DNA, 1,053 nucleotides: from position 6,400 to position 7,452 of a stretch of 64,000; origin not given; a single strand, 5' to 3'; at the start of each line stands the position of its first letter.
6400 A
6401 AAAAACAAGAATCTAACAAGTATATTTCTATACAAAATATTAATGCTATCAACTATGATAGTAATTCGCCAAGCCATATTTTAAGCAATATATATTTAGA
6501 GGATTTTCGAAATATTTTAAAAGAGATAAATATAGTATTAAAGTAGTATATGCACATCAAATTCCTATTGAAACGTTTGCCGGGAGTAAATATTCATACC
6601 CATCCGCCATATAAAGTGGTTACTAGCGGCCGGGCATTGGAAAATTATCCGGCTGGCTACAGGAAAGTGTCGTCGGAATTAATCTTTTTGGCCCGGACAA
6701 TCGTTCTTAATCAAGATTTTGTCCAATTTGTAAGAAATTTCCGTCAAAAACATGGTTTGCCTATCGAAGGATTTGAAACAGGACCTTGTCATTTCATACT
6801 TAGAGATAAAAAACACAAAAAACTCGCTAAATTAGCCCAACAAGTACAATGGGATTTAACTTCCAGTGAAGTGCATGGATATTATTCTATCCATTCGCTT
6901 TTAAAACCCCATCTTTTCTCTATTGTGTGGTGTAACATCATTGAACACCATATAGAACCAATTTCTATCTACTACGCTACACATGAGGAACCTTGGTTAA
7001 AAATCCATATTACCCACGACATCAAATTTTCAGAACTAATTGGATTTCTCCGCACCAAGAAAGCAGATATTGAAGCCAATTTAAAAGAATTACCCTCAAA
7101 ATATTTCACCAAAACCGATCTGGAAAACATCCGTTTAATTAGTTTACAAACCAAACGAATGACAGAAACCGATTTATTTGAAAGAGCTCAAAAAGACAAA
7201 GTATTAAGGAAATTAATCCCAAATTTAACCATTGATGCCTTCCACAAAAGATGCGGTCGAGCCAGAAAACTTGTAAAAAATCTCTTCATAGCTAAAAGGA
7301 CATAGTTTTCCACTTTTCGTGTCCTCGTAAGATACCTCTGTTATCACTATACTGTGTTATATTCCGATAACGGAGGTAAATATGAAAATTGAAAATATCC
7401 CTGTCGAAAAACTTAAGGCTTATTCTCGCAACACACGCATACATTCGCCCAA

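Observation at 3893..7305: Translationally coupled three-gene cassette: Cap4/DUF4297-like nuclease + miniature Rad50/SMC-like ATPase + unknown protein (Lamassu-like but atypical)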

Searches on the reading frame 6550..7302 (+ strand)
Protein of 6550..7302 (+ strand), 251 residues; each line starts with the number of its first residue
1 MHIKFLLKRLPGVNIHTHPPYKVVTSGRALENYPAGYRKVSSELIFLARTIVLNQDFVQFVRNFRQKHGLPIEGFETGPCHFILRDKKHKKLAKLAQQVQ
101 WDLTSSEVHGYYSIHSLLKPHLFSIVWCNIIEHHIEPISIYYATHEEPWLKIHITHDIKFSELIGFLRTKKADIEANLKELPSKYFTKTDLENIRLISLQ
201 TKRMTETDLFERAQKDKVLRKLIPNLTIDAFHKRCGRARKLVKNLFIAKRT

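Call 3: search_protein_families(library=pfam, proteins=[window:6550-7302:+], max_evalue=1)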
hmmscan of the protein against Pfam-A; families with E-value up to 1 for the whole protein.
window:6550-7302:+ (251 aa): 0 families

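Call 4: search_protein_families(library=padloc, proteins=[window:6550-7302:+], max_evalue=1)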
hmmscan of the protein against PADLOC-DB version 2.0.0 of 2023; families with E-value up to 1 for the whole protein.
window:6550-7302:+ (251 aa): 0 families

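Call 7: search_protein_families(library=ncbifam, proteins=[window:6550-7302:+], max_evalue=0.1)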
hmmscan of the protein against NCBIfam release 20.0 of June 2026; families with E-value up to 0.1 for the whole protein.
window:6550-7302:+ (251 aa): 0 families

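Call 8: search_protein_families(library=phrogs, proteins=[window:6550-7302:+], max_evalue=0.1)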
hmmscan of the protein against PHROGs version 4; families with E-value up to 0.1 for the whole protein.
window:6550-7302:+ (251 aa): 0 families

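Call 10: find_homologous_proteins(query=window:6550-7302:+, max_evalue=0.001)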
Query window:6550-7302:+ (251 aa): 11 proteins with E <= 0.001 among 715 candidates.
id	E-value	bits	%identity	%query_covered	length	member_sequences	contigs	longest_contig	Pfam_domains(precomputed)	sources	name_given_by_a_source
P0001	4.1e-166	569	100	100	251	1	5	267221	-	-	-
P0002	5.1e-151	520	91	100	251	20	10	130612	-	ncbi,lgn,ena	-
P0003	1.8e-145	501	88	100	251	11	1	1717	-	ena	-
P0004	2.1e-139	482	85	100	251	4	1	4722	-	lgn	-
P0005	8.5e-127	440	76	100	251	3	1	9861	-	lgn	-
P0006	6.9e-125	434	75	100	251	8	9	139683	-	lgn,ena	-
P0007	2.7e-124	432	76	99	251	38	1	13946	-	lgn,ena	-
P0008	4.1e-122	425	75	100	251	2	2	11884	-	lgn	-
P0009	2.5e-120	419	73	100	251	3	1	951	-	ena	-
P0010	1.1e-117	410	73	100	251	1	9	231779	-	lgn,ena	-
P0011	9.9e-93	329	74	81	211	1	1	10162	-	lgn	-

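Call 11: find_encoding_contigs(protein=P0006, flank=8000, max_places=4)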
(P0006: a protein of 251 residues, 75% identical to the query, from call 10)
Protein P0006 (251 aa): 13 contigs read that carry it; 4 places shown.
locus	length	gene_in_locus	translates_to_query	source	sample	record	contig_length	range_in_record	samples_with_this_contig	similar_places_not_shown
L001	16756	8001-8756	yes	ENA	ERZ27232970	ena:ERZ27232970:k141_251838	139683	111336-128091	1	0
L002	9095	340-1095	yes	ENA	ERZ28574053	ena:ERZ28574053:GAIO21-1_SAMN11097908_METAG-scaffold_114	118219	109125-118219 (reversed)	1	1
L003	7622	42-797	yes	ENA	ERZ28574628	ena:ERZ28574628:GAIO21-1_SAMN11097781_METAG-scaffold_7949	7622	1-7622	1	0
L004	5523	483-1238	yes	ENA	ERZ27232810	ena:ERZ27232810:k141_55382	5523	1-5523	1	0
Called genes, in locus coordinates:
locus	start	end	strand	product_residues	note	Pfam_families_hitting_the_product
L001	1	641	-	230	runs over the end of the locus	-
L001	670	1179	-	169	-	PF00691:OmpA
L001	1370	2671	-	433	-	PF00999:Na_H_Exchanger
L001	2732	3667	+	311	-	PF00072:Response_reg, PF00990:GGDEF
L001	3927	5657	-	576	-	PF00496:SBP_bac_5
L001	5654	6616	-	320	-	PF13529:Peptidase_C39_2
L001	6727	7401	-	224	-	-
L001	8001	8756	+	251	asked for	-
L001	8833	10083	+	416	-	PF02195:ParB_N (weak), PF01555:N6_N4_Mtase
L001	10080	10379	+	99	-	PF18932:DUF5681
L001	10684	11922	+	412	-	PF14281:PDDEXK_4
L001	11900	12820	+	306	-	PF08279:HTH_11 (weak), PF13280:WYL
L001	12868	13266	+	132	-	PF11149:DUF2924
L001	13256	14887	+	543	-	PF00239:Resolvase, PF07508:Recombinase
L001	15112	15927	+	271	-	-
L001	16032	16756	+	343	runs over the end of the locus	PF03747:ADP_ribosyl_GH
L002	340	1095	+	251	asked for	-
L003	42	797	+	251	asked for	-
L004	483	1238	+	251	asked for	-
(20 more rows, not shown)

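Call 12: find_encoding_contigs(protein=P0010, flank=8000, max_places=4)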
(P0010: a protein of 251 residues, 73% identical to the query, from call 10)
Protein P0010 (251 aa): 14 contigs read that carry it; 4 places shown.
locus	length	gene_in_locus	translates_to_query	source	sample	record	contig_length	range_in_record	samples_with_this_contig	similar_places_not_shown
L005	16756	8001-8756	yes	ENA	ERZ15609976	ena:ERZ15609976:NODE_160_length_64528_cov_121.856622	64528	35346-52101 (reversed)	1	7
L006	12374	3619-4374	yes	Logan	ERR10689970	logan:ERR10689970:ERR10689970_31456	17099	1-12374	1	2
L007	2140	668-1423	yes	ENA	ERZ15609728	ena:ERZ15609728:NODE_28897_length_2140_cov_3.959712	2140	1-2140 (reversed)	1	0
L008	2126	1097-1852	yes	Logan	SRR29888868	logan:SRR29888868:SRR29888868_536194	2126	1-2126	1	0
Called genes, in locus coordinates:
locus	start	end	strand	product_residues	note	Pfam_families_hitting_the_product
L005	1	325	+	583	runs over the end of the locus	PF13292:DXP_synthase_N, PF00456:Transketolase_N, PF00676:E1_dh, PF02775:TPP_enzyme_C (weak), PF02779:Transket_pyr, PF02780:Transketolase_C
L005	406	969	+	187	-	PF03358:FMN_red, PF12682:Flavodoxin_4, PF12724:Flavodoxin_5 (faint)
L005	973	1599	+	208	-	PF12682:Flavodoxin_4, PF12724:Flavodoxin_5 (faint)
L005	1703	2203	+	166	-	PF04542:Sigma70_r2, PF08281:Sigma70_r4_2, PF04545:Sigma70_r4 (weak)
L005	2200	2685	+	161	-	-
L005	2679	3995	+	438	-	-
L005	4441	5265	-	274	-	-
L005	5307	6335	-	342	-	PF01443:Viral_helicase1 (faint), PF13245:AAA_19, PF00580:UvrD-helicase (weak)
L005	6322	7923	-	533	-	PF02463:SMC_N, PF13175:AAA_15, PF13476:AAA_23, PF13304:AAA_21, PF13175:AAA_15, PF20469:OLD-like_TOPRIM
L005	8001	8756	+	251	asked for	-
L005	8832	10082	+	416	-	PF02195:ParB_N (weak), PF01555:N6_N4_Mtase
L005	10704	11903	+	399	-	PF14281:PDDEXK_4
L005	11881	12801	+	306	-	PF08279:HTH_11 (weak), PF13280:WYL, PF25583:WCX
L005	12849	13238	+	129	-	PF11149:DUF2924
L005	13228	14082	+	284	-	PF00239:Resolvase, PF07508:Recombinase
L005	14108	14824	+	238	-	-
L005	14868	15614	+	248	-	PF03796:DnaB_C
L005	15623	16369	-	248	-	-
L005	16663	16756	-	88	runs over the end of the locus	-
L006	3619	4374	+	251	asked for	-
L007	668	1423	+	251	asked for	-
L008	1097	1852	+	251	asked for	-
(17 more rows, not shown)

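Call 13: find_encoding_contigs(protein=P0002, flank=8000, max_places=4)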
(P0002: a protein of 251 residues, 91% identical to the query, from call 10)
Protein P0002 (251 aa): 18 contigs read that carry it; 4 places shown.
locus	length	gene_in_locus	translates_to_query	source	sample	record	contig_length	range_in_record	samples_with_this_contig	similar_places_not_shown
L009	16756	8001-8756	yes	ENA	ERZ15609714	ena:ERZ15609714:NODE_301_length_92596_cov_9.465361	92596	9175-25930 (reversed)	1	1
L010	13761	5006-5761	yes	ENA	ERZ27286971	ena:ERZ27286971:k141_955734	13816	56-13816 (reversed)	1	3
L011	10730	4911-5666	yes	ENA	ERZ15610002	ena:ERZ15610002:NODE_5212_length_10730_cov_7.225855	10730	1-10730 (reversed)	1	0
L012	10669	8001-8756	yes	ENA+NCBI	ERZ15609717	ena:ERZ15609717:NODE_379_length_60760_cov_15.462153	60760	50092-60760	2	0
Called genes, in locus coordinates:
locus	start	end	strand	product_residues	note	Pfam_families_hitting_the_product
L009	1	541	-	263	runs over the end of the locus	-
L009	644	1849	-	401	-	PF02073:Peptidase_M29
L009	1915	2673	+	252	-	-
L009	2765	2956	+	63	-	-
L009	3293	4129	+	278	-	-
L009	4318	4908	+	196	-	PF13505:OMP_b-brl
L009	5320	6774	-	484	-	PF27235:AF_1680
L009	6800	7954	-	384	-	PF12686:DUF3800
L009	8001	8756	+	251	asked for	-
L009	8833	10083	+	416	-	PF02195:ParB_N (weak), PF01555:N6_N4_Mtase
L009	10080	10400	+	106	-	PF18932:DUF5681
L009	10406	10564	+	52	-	-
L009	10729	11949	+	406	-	PF14281:PDDEXK_4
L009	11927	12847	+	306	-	PF08279:HTH_11 (weak), PF13280:WYL, PF25583:WCX (weak)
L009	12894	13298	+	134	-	PF11149:DUF2924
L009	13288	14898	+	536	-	PF00239:Resolvase, PF07508:Recombinase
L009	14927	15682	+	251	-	PF03796:DnaB_C, PF06745:ATPase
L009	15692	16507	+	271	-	-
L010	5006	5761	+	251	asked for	-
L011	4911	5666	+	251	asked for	-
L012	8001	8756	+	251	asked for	-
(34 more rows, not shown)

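Call 56: search_protein_representatives(alignment_id=A4)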
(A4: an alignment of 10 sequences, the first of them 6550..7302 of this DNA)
Query: 10 sequences, 251 profile positions. Proteins with E-value up to 0.001 (for the whole library): 12; up to 1e-10: 9; up to 1e-30: 5. The best 12 are listed.
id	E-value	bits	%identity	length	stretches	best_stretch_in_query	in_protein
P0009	1.2e-150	516.4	-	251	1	1-251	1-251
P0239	1.5e-55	204.8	-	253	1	1-248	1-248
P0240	2.4e-41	158.3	-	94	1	1-78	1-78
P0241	3.6e-33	131.5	-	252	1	1-246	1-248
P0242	6.0e-32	127.5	-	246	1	1-246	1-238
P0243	5.6e-30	121.1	-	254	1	1-249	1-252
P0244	5.3e-21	91.7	-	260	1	1-249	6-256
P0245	2.4e-20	89.5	-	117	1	199-251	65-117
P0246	8.7e-12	61.5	-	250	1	1-208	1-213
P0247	1.6e-05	41.0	-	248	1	22-213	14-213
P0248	8.0e-05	38.7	-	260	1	40-201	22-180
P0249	9.1e-04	35.2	-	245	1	47-184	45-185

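Call 58: find_encoding_contigs(protein=P0239, flank=6000, max_places=2)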
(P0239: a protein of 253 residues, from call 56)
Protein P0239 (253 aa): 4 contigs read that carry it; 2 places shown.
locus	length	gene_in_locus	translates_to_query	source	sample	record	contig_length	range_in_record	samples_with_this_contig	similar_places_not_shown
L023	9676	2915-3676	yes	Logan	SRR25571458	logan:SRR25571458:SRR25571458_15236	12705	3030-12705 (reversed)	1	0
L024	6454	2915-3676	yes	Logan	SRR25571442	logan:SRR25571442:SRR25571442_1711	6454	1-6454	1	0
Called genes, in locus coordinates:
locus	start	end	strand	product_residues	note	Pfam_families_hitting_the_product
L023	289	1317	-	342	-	PF01656:CbiA, PF02374:ArsA_ATPase (weak), PF10609:ParA (faint), PF13614:AAA_31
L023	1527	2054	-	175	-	PF08937:ThsB_TIR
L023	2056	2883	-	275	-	PF20016:ThsA_Macro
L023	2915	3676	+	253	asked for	-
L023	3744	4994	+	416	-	PF02195:ParB_N (weak), PF01555:N6_N4_Mtase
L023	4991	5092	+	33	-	PF18932:DUF5681 (weak)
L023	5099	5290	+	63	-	PF18932:DUF5681 (weak)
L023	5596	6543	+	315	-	PF14281:PDDEXK_4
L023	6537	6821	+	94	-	-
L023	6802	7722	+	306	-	PF08279:HTH_11 (weak), PF13280:WYL, PF25583:WCX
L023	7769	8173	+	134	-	PF11149:DUF2924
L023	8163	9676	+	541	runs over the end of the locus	PF00239:Resolvase, PF07508:Recombinase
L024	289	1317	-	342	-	PF01656:CbiA, PF02374:ArsA_ATPase (weak), PF10609:ParA (faint), PF13614:AAA_31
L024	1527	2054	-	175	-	PF08937:ThsB_TIR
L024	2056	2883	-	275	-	PF20016:ThsA_Macro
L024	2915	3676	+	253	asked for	-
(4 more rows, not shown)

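Call 59: find_encoding_contigs(protein=P0243, flank=6000, max_places=2)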
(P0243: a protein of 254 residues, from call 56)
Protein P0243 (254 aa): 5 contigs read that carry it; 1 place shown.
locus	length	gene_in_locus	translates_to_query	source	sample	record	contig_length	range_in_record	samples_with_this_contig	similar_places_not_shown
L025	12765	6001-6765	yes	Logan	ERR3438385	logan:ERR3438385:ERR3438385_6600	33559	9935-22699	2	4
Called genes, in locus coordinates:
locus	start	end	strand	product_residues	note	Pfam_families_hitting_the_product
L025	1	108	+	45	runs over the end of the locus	-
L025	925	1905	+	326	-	PF01734:Patatin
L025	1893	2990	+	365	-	PF18144:SMODS, PF21654:DncV-like_NTFase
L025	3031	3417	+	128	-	PF26395:E2-CBASS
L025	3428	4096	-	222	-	PF13280:WYL, PF25583:WCX (weak)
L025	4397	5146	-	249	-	-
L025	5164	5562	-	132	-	-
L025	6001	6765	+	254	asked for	-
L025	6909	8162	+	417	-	PF02195:ParB_N, PF01555:N6_N4_Mtase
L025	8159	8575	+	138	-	PF18932:DUF5681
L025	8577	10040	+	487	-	PF17289:Terminase_6C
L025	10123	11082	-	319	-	PF14390:DUF4420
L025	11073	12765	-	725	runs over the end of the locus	PF10593:Z1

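Call 70: find_related_loci(query=A4, collection=viral_contigs, flank=6000)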
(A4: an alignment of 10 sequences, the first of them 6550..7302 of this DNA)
Query A4 (251 aa) in viral_contigs; peptide patterns used: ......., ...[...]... (x = any residue, [..] = any of these).
136 stretches matched a pattern, but none encodes a relative of the query by tblastn (E <= 1e-3).
